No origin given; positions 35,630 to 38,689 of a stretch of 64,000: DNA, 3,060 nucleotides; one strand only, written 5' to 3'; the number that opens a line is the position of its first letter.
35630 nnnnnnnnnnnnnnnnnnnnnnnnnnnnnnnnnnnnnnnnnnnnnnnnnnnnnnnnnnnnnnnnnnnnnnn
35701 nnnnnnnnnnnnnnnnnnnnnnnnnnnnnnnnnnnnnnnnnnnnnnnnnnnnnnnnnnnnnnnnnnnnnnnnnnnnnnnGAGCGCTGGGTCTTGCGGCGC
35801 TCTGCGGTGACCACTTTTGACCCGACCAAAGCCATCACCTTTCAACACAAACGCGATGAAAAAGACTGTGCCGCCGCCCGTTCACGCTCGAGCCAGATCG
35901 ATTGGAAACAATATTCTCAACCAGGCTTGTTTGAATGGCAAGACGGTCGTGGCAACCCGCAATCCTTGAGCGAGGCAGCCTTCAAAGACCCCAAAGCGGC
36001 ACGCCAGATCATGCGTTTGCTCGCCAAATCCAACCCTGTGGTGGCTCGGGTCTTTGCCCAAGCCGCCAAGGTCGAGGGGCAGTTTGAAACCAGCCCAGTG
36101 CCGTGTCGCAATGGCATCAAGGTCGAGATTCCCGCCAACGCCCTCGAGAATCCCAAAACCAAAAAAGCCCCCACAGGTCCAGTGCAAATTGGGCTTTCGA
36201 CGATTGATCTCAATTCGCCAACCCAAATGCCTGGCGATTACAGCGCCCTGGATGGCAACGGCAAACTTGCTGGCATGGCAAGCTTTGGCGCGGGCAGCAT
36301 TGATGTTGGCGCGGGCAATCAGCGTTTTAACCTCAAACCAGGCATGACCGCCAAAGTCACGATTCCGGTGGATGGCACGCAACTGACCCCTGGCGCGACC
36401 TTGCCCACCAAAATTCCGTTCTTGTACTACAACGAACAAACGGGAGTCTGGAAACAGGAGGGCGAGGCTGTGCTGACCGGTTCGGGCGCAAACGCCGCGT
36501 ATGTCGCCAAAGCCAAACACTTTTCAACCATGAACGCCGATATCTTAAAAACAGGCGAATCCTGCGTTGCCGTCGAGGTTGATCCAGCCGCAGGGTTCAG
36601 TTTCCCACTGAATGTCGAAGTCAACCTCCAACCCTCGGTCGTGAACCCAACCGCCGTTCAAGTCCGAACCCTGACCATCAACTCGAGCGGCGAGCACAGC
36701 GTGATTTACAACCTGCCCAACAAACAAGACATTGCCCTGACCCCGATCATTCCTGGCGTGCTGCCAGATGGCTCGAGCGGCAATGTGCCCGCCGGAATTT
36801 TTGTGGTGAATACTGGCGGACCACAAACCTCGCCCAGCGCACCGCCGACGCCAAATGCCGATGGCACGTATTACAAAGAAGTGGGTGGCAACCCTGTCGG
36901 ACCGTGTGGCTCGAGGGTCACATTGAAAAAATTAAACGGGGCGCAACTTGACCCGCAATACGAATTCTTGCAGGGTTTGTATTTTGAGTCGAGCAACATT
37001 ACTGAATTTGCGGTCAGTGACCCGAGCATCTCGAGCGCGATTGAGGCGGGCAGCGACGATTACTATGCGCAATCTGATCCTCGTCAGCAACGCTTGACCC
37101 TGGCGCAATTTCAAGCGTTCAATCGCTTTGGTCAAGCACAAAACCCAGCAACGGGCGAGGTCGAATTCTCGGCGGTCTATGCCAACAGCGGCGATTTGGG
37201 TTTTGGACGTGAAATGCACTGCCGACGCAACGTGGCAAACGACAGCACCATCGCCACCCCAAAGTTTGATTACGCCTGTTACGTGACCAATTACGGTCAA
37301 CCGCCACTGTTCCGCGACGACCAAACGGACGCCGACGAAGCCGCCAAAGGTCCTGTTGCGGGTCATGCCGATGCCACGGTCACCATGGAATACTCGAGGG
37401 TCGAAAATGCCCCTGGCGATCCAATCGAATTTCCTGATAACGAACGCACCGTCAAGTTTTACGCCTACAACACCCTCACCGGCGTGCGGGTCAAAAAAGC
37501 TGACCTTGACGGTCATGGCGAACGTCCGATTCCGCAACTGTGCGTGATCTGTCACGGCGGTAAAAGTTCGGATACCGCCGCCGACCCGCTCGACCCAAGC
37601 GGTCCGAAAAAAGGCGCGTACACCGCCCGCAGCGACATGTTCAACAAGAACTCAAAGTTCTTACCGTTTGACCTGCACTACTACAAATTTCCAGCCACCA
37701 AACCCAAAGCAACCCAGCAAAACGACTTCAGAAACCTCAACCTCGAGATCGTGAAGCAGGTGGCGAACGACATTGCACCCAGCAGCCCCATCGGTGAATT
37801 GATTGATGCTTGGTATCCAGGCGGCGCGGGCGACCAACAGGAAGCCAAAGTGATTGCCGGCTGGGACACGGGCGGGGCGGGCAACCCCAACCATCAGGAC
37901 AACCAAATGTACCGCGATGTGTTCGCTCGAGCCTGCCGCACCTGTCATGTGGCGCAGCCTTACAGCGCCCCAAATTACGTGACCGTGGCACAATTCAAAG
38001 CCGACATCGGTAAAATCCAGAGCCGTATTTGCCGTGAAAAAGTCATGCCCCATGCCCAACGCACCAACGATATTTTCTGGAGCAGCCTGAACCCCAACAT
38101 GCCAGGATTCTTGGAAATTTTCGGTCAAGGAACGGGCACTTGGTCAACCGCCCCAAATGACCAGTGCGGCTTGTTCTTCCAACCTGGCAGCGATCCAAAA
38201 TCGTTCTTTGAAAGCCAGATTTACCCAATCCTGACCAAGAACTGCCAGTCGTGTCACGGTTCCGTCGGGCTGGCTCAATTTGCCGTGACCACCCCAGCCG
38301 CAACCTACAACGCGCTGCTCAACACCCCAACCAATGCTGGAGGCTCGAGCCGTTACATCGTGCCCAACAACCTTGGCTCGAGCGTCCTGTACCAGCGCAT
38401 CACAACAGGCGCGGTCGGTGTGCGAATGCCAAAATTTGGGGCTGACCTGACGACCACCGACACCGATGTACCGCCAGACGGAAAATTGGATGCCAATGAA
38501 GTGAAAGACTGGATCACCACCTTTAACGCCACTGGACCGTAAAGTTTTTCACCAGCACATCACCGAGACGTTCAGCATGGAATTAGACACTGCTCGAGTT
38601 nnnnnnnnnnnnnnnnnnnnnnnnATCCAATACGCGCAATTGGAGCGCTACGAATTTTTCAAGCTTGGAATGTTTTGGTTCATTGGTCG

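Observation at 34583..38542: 1319-aa secreted protein combining CarboxypepD_reg/Ig-like repeats with a C-terminal triple-CxxCH (PSCyt1-like) region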

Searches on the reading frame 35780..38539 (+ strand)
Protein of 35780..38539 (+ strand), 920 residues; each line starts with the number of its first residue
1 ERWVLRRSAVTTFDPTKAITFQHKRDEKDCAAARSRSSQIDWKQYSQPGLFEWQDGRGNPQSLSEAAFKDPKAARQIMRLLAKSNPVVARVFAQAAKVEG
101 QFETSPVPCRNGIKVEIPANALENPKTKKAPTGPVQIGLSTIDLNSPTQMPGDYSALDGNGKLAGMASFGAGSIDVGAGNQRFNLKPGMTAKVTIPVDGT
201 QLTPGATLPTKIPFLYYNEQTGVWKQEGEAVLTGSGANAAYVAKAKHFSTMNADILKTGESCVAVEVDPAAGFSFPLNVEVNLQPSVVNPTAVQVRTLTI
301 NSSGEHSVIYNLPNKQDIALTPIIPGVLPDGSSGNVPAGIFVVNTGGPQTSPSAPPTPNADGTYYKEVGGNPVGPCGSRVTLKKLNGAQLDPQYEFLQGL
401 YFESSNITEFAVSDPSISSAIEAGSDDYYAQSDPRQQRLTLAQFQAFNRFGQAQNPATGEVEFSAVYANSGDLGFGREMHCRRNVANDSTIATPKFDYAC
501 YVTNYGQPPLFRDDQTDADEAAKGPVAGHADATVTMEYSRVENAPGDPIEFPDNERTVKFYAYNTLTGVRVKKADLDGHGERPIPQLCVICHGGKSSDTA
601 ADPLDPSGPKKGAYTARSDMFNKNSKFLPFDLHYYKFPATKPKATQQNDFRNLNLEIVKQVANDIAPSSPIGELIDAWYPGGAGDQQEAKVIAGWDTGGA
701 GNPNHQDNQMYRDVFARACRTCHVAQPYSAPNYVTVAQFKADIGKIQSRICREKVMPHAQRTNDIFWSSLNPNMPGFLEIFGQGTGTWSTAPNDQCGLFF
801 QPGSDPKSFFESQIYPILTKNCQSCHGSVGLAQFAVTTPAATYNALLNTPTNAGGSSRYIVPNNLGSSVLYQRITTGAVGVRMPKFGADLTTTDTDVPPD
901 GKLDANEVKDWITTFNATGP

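Call 20: predict_structure(alignment_id=A2)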
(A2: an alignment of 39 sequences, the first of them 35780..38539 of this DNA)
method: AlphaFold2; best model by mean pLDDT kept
length: 920 residues; sequences in the alignment: 39
mean_pLDDT: 70.5   pTM: 0.47
mean pLDDT of the five models: 70.5, 64.7, 63.6, 62.7, 62.5
residues with pLDDT >= 90: 86; 70-90: 463; 50-70: 233; < 50: 138
segments of 3 or more residues with pLDDT < 50: 1-7, 142-171, 219-223, 249-258, 287-291, 387-404, 678-686, 719-723, 754-776, 778-780, 797-806
pLDDT, mean of each block of 10 residues (from residue 1): 39 88 68 65 70 80 73 82 80 74 59 85 83 80 42 35 32 67 83 74 60 61 63 78 73 44 80 76 59 66 72 81 74 75 83 70 78 83 58 32 56 80 88 91 94 89 82 69 81 81 73 78 70 86 86 85 89 75 77 71 72 73 71 70 79 81 65 49 48 52 66 57 49 63 63 47 43 46 53 46 47 86 79 86 91 77 89 86 85 75 87 78
secondary structure, 60 per line:
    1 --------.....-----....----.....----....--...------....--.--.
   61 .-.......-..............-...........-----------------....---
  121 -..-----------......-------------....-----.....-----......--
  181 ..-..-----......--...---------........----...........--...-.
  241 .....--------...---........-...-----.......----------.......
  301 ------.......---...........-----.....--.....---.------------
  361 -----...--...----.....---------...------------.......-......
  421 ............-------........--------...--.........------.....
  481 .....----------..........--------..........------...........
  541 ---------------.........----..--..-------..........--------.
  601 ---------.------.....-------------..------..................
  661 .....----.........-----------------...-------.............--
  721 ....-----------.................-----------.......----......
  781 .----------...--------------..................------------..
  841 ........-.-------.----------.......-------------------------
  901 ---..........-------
elements in order (helices of 4 or more, strands of 3 or more residues): E9-13 E19-22 H27-31 H36-39 E51-54 H63-69 H71-84 H86-96 E114-117 E135-140 E154-157 E163-167 E173-178 E191-196 E211-218 E223-233 E240-245 E260-267 E277-283 E294-300 E307-313 E317-327 E333-337 E340-344 E366-368 E371-373 E378-382 H407-413 H415-432 H441-447 E461-469 E476-485 E496-505 H514-523 E530-540 E556-564 H584-591 H617-621 H643-665 H670-678 H706-718 H721-724 H736-752 H764-770 H775-781 H809-826 H839-848 H869-875 H904-913

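Call 23: fold_search(model_id=the predicted structure, library=pdb)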
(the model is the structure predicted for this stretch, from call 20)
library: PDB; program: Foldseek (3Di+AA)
matches with E <= 10: 800; with E <= 0.001: 0
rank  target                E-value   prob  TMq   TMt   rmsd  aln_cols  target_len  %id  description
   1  9y6s_9K               3.7e-03  0.77  0.11  0.16  11.1       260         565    9  96-nm repeat of the Leishmania tarentolae doublet microtubule (released 2025-12-17)
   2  1ern_B                6.4e-03  0.66  0.07  0.24  16.9       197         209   12  NATIVE STRUCTURE OF THE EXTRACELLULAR DOMAIN OF ERYTHROPOIETIN (EPO) RECEPTOR [EBP] (released 2000-01-07)
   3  2jix_B                1.9e-02  0.35  0.07  0.22  18.4       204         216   10  Crystal structure of ABT-007 FAB fragment with the soluble domain of EPO receptor (released 2007-07-10)
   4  1ern_A                2.5e-02  0.21  0.05  0.18  16.8       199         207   11  NATIVE STRUCTURE OF THE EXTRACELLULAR DOMAIN OF ERYTHROPOIETIN (EPO) RECEPTOR [EBP] (released 2000-01-07)
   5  4oq1                  3.7e-02  0.21  0.08  0.17  14.3       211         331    9  Structure of the Streptococcal ancillary pilin (released 2014-04-23)
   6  1cn4_A                4.6e-02  0.30  0.07  0.23  17.2       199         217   12  ERYTHROPOIETIN COMPLEXED WITH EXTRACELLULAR DOMAINS OF ERYTHROPOIETIN RECEPTOR (released 1999-08-11)
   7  9ba4_A                4.6e-02  0.08  0.06  0.06  29.8       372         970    9  Full-length cross-linked Contactin 2 (CNTN2) (released 2024-07-17)
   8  9lj6                  5.2e-02  0.12  0.06  0.19  18.6       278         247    9  Crystal Structure of C-terminal rigid fragment containing middle and C-terminal domains of the Basal pilin EbpB from Ent (released 2025-07-16)
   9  4y5x_I                6.5e-02  0.23  0.07  0.23  16.6       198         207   12  Diabody 305 complex with EpoR (released 2015-03-18)
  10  9lr7_B                6.5e-02  0.09  0.06  0.13  20.6       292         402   10  Crystal Structure of the Basal pilin EbpB from Enterococcus faecalis. (released 2025-07-16)
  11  7djl_C                7.2e-02  0.21  0.07  0.12  18.2       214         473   11  Structure of four truncated and mutated forms of quenching protein (released 2022-06-08)
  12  3kpt_A                7.2e-02  0.09  0.06  0.14  26.3       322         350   10  Crystal structure of BcpA, the major pilin subunit of Bacillus cereus (released 2009-11-24)
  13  7ypl                  8.0e-02  0.44  0.07  0.39   8.3        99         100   13  Crystal structure of fibronectin type III domain variant, a VEGFR2-specific antagonist (released 2023-08-16)
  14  3klq_B                8.0e-02  0.08  0.04  0.16  16.0       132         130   11  Crystal Structure of the Minor Pilin FctB from Streptococcus pyogenes 90/306S (released 2010-04-28)
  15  5e55_A                8.0e-02  0.08  0.05  0.14  25.0       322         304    8  Crystal structure of mouse CNTN6 FN1-FN3 domains (released 2016-08-31)
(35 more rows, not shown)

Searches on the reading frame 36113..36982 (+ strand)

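Call 77: search_protein_families(library=pfam, proteins=[window:36113-36982:+], max_evalue=1)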
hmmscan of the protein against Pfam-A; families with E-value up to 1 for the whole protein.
window:36113-36982:+ (290 aa): 1 family
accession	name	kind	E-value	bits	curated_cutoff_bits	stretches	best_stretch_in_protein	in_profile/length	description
PF19526.4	Slr4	-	0.00065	19.4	25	1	61-193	114-243/370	S-layer protein Slr4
